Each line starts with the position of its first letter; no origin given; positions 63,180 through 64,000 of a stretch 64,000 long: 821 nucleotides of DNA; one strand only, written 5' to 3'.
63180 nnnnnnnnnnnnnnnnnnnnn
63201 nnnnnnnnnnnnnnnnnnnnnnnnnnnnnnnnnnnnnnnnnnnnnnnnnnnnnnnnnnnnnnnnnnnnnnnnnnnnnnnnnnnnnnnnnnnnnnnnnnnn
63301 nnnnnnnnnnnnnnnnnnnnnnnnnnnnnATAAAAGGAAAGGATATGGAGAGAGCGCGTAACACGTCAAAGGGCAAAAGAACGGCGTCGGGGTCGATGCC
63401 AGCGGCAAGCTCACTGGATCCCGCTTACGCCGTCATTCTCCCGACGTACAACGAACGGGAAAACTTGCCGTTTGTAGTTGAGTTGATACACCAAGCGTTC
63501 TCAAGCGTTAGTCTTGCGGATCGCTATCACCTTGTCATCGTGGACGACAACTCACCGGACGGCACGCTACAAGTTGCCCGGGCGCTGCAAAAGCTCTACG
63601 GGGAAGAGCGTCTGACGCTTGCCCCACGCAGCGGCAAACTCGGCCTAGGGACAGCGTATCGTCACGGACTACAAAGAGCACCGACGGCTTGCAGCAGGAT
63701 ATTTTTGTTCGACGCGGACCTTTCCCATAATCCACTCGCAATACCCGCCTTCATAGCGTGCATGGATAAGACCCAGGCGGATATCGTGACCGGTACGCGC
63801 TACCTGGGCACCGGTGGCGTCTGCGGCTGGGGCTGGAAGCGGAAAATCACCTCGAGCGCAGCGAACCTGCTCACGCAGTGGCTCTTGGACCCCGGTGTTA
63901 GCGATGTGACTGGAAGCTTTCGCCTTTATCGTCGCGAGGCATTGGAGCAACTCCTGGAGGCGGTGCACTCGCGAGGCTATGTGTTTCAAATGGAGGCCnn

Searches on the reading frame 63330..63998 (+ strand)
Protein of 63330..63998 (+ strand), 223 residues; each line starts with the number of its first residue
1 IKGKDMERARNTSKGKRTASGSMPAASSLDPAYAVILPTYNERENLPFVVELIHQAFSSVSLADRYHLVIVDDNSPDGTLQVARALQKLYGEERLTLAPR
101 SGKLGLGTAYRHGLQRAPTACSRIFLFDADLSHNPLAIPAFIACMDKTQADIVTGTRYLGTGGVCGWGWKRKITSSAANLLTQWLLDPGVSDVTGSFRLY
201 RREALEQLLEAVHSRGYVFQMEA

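Call 78: search_protein_families(library=pfam, proteins=[window:63330-63998:+], max_evalue=0.01)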
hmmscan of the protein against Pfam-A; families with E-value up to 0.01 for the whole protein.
seq(223 aa): 2 families
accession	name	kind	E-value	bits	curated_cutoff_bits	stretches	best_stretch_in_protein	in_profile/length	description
PF00535.33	Glycos_transf_2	-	3.1e-28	99.2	23.3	1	35-208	2-167/168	Glycosyl transferase family 2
PF13641.12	Glyco_tranf_2_3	-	1.4e-08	35.5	27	1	31-209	1-175/230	Glycosyltransferase like family 2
